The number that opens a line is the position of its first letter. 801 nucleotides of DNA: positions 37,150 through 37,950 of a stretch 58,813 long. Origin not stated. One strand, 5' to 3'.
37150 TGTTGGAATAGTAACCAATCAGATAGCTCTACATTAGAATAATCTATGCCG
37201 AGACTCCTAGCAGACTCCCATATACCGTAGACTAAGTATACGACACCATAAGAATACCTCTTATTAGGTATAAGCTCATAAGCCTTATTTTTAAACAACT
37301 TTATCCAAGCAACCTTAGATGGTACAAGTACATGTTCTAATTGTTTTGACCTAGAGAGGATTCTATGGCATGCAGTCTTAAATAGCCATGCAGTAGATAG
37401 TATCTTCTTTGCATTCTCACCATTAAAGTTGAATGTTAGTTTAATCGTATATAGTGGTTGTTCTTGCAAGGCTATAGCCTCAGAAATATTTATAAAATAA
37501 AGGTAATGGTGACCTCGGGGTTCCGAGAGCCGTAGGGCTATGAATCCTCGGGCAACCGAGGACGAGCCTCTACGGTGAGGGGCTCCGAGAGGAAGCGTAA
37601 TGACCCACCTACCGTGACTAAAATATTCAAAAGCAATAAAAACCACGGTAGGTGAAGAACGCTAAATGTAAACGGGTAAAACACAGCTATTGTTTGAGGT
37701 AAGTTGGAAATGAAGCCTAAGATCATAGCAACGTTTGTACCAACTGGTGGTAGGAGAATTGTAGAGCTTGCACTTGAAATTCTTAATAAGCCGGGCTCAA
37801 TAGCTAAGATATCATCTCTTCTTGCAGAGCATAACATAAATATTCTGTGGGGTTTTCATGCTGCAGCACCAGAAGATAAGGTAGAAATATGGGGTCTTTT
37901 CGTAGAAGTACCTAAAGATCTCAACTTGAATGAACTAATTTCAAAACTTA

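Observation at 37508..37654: Strongly GC-rich structured element with a consensus K-turn and GNRA tetraloop, plus a perfect 11-bp hairpin, between the TnpB-like gene and the ACT-V4R gene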

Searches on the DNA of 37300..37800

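Call 5: search_rna_families(source=window, start=37300, end=37800, threshold=evalue, max_evalue=10, show_alignments=3)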
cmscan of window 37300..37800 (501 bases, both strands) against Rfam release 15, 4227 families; matches with E-value up to 10: 6.
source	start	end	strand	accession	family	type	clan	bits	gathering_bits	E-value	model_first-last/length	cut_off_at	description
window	37604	37656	-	RF00743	mir-308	Gene; miRNA;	-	21.3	60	0.055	1-63/63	no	mir-308 microRNA precursor family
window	37638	37698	-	RF02701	PsrR1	Gene; sRNA;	-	18.7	42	0.53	1-79/79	no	Photosynthesis regulatory RNA1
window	37555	37614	+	RF01149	sR10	Gene; snRNA; snoRNA; CD-box;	-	14.4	45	0.34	1-54/54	no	Small nucleolar RNA sR10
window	37510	37569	-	RF01525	TB10Cs2H1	Gene; snRNA; snoRNA; HACA-box;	-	14.3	35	4.6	1-66/66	no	Trypanosomatid snoRNA TB10Cs2H1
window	37342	37466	+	RF02150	MESTIT1_3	Gene; lncRNA;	-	13.5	60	2.3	1-99/99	no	MEST intronic transcript 1, antisense RNA conserved region 3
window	37502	37531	+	RF00282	SNORD48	Gene; snRNA; snoRNA; CD-box;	-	12.8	36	3.7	1-63/63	no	Small nucleolar RNA SNORD48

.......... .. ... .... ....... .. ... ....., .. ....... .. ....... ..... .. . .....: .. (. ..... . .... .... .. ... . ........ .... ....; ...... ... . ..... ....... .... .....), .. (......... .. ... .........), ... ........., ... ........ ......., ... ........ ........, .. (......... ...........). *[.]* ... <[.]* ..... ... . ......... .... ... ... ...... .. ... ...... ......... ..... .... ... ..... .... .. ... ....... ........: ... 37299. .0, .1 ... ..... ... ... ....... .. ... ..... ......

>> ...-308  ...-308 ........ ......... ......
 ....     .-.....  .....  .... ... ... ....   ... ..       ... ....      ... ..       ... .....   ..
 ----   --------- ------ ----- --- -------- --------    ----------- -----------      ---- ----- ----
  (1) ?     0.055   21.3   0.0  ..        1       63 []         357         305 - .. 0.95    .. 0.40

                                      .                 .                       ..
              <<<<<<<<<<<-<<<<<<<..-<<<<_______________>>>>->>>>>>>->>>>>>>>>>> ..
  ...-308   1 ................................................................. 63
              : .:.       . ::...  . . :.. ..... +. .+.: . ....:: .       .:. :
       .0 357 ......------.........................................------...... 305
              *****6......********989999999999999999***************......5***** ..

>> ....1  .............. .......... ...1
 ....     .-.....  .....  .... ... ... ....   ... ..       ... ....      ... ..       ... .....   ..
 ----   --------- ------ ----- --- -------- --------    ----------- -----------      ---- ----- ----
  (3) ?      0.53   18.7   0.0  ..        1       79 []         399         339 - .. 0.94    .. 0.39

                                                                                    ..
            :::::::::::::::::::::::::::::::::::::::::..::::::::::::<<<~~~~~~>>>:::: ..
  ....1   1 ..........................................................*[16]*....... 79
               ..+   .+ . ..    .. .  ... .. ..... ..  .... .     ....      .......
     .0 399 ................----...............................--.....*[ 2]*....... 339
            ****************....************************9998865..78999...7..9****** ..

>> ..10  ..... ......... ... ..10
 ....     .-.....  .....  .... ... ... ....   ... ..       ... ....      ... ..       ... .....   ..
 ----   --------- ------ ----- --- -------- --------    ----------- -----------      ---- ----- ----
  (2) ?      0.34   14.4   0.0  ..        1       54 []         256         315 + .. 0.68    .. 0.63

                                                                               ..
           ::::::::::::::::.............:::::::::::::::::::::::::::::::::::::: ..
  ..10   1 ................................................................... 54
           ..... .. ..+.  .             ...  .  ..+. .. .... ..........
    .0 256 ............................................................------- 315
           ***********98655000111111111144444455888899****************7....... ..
